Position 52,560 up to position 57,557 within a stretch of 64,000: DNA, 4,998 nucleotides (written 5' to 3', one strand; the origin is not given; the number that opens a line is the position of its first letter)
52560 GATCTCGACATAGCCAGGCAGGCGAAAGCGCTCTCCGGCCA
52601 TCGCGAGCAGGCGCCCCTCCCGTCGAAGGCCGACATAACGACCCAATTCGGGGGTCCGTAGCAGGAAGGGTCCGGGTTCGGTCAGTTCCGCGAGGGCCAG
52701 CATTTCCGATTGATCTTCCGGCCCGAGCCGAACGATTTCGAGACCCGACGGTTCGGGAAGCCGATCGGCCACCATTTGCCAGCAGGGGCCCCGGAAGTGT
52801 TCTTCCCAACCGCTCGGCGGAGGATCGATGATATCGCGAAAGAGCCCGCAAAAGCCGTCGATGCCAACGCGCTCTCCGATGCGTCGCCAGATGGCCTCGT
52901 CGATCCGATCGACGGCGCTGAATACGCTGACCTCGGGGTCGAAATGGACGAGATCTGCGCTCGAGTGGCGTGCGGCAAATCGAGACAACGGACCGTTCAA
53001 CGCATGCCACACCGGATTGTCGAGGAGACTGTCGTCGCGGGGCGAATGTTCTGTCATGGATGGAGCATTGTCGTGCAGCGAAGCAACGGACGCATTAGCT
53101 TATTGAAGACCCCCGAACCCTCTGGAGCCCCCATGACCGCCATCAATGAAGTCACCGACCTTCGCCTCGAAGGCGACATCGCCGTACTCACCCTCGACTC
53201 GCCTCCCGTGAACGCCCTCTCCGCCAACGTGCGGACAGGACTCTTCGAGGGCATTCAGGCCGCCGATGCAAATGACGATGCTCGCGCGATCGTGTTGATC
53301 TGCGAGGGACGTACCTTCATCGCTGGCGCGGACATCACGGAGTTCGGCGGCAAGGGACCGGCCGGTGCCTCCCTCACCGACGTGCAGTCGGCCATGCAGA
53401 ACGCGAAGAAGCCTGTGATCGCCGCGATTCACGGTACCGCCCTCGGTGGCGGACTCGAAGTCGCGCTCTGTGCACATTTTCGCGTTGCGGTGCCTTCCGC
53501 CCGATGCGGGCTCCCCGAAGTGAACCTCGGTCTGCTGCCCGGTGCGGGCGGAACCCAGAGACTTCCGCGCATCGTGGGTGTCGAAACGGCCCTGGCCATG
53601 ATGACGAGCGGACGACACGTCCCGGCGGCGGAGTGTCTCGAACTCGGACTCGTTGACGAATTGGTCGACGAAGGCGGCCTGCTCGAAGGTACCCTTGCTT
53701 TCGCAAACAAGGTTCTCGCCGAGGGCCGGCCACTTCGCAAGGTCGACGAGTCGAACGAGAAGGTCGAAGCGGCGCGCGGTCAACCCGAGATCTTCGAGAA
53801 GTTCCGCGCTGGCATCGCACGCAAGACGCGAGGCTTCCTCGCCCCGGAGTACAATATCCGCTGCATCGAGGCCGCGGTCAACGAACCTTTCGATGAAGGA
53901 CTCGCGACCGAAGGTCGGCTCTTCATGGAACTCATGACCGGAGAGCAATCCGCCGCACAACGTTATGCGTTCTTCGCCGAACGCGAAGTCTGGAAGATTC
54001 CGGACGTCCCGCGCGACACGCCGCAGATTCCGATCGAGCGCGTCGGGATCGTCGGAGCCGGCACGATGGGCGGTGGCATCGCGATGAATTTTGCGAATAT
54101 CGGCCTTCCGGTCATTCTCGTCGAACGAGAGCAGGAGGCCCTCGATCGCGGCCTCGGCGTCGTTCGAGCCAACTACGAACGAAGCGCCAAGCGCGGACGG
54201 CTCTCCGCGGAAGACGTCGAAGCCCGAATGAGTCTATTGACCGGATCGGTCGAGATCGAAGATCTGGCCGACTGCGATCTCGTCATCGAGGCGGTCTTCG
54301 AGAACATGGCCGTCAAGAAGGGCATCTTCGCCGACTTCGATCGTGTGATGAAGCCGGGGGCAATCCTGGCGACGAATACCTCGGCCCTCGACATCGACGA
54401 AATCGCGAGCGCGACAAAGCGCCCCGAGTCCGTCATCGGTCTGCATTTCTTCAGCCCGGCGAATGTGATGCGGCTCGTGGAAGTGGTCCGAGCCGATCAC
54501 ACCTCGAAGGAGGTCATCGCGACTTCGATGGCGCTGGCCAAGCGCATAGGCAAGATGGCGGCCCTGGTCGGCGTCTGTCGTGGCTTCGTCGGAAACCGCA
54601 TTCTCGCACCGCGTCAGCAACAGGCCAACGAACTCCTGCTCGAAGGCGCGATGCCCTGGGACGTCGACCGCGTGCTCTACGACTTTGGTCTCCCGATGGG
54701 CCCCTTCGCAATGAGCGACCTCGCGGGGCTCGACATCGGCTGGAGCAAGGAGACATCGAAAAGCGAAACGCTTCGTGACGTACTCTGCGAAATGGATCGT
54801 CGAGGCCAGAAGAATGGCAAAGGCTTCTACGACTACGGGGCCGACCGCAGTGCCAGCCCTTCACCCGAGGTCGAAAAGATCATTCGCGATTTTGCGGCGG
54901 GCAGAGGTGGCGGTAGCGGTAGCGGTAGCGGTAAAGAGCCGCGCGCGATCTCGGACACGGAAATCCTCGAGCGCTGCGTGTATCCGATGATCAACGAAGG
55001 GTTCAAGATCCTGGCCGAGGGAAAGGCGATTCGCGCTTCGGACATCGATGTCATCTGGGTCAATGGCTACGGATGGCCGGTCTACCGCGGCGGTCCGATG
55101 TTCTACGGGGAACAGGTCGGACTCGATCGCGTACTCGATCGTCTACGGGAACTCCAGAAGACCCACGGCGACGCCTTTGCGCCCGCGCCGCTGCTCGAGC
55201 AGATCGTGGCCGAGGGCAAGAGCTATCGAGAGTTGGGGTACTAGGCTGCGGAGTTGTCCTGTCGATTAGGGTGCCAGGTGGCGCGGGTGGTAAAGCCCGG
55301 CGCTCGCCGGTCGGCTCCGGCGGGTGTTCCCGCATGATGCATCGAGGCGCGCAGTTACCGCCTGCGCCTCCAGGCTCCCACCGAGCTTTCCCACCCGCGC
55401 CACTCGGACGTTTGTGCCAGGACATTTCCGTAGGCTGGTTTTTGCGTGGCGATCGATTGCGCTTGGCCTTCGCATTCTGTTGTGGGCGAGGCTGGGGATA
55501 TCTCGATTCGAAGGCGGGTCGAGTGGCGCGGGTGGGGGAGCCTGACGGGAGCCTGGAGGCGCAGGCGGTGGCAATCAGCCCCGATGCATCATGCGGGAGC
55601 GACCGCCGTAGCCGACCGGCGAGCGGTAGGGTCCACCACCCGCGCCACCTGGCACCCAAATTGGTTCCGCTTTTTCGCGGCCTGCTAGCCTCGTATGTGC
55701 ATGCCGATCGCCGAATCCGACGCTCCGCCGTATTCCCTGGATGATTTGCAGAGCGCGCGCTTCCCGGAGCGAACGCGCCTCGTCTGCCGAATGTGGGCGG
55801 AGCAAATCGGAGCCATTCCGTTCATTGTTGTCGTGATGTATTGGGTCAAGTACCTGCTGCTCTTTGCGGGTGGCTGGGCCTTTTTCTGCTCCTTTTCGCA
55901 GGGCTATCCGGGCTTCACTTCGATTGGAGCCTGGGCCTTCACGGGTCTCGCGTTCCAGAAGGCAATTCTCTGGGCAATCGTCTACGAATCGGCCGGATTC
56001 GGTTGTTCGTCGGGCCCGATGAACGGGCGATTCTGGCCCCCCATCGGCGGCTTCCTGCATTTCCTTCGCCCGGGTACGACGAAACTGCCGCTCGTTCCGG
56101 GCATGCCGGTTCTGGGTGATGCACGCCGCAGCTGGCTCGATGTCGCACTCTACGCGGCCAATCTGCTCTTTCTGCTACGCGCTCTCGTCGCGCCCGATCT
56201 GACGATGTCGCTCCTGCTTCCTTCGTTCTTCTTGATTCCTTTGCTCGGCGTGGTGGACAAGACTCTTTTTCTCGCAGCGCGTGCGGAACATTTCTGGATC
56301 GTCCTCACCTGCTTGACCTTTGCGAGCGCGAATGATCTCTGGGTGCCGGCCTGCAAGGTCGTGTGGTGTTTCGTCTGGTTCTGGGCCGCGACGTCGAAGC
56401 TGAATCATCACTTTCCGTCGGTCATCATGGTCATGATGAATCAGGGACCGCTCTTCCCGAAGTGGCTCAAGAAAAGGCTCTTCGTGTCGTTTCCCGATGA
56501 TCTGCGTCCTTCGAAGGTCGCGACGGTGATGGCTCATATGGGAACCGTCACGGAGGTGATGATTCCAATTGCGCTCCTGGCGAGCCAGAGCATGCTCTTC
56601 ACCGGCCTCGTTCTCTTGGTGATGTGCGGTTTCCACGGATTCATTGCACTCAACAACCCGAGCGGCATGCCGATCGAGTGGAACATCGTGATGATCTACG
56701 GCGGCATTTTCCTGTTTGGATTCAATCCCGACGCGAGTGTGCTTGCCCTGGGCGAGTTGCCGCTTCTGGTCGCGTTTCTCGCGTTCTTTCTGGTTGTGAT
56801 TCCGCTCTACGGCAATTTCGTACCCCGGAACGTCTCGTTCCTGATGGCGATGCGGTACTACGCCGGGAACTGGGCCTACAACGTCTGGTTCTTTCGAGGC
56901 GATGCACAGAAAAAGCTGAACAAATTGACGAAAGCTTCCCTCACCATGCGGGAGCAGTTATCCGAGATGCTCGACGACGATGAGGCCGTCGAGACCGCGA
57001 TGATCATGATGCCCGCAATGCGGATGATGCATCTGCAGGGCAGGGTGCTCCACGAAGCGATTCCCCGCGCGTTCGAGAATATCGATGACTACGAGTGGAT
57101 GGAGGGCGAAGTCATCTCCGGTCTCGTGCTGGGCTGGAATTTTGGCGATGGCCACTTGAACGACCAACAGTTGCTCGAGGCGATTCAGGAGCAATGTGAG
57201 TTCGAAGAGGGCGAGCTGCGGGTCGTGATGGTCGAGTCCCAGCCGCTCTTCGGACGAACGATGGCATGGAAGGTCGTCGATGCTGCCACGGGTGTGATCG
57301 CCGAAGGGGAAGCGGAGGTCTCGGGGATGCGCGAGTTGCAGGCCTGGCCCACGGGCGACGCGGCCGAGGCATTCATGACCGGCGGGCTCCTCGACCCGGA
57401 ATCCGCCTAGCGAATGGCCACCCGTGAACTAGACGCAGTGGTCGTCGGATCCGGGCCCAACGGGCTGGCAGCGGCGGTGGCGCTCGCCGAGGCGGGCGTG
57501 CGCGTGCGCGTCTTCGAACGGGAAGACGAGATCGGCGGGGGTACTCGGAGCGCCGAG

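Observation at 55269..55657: Nested palindromic element: two inverted 138-nt structured units with compensatory base changes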

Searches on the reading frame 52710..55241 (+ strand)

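Call 26: search_protein_families(library=pfam, proteins=[window:52710-55241:+])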
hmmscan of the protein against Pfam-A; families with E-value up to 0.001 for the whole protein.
window:52710-55241:+ (844 aa): 5 families
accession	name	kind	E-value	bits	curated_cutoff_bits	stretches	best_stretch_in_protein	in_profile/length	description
PF02737.24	3HCDH_N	-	6.2e-63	212.4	22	1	445-620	2-177/180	3-hydroxyacyl-CoA dehydrogenase, NAD binding domain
PF00378.25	ECH_1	-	1.1e-39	136.7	27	1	155-339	4-194/251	Enoyl-CoA hydratase/isomerase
PF00725.27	3HCDH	-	3.5e-31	108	22.1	2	625-709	1-97/97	3-hydroxyacyl-CoA dehydrogenase, C-terminal domain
PF16113.10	ECH_2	-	1.4e-23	84.4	27.2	1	158-326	2-179/335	Enoyl-CoA hydratase/isomerase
PF03446.21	NAD_binding_2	-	0.00081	19.9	21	0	444-554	1-90/161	NAD binding domain of 6-phosphogluconate dehydrogenase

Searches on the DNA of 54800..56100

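Call 4: search_rna_families(source=window, start=54800, end=56100, threshold=evalue, max_evalue=10, show_alignments=3)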
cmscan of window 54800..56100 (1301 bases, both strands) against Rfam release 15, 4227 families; matches with E-value up to 10: 5.
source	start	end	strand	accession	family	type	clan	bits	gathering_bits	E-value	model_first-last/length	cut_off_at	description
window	55274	55407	-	RF04159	MIR1437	Gene; miRNA;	-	22.9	168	0.33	1-192/192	no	MIR1437 microRNA precursor family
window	55261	55326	+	RF02927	Actino-ugpB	Gene; sRNA;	-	22.4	42.5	0.2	1-61/61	no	Actino-ugpB RNA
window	54937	55053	-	RF02976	Flavobacterium-1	Gene; sRNA;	-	18.3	58.9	1.4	1-121/121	no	Flavobacterium-1 RNA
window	55283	55333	+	RF01988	SECIS_2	Cis-reg;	-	16.8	70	5.4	1-55/55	no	Selenocysteine insertion sequence 2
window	55991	56038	+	RF04104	MIR918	Gene; miRNA;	-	16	268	5.1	1-265/265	no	MIR918 microRNA precursor family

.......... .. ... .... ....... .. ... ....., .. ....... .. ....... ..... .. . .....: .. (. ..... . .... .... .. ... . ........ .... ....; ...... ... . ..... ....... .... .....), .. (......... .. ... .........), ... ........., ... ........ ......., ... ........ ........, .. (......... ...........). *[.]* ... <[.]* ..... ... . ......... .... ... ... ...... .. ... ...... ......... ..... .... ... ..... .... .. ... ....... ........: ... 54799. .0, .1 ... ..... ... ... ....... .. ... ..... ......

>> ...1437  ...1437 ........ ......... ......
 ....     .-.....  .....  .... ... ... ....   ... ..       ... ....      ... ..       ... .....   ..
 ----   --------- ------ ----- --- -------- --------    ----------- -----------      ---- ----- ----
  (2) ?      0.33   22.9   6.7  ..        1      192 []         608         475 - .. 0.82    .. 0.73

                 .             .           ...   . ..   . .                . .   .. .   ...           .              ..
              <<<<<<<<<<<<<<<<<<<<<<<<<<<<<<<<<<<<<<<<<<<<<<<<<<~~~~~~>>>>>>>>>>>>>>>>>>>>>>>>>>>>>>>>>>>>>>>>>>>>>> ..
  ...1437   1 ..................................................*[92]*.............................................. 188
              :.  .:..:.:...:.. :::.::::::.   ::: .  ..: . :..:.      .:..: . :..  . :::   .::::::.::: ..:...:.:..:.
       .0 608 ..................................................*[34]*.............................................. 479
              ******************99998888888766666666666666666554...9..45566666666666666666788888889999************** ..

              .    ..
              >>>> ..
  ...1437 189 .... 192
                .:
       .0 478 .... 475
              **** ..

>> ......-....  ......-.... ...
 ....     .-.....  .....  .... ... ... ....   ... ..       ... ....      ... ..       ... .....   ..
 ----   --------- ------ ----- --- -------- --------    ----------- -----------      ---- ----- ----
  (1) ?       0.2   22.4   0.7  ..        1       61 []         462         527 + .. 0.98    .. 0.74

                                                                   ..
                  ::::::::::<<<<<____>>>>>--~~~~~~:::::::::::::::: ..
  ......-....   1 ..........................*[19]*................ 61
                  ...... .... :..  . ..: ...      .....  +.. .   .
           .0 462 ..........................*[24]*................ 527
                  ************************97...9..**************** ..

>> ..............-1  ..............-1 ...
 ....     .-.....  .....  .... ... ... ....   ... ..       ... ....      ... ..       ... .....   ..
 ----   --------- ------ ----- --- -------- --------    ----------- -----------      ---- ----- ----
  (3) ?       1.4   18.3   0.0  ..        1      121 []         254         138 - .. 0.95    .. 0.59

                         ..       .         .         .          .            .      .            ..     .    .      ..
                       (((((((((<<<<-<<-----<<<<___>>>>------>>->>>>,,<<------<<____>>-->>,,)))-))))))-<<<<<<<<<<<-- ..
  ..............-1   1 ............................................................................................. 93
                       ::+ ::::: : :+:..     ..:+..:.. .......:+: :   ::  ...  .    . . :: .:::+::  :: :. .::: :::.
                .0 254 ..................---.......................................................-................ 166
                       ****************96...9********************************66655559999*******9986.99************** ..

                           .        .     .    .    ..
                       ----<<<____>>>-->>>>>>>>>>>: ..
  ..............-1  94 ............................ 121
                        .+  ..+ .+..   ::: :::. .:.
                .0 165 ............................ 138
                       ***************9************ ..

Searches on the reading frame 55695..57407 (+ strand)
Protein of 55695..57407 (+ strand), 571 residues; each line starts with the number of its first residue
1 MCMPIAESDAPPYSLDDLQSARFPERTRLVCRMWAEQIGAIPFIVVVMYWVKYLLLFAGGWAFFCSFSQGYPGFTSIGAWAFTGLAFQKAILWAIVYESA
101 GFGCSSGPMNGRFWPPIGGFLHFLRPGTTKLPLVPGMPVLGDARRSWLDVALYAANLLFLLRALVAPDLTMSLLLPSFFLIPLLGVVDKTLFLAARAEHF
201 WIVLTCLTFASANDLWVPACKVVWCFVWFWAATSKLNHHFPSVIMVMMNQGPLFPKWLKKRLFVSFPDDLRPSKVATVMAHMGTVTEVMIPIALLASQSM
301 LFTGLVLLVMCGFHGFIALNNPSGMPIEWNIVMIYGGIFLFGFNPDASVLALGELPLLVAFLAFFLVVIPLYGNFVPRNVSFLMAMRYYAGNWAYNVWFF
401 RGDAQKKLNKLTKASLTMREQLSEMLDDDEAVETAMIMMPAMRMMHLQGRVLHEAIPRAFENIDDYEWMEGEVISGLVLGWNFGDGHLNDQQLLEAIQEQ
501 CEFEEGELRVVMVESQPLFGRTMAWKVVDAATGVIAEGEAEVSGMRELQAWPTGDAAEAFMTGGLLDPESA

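Call 26: search_protein_families(library=pfam, proteins=[window:55695-57407:+])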
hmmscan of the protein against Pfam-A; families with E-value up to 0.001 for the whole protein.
window:55695-57407:+ (571 aa): 1 family
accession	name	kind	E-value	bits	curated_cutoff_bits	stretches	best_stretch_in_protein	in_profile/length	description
PF12077.13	DUF3556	-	4.3e-157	524.5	28.5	1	6-555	4-566/573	Transmembrane protein of unknown function (DUF3556)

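Call 43: find_encoding_contigs(protein=window:55695-57407:+, flank=3000, max_places=8)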
Protein window:55695-57407:+ (571 aa): no gene with exactly this product is on record in the collection.
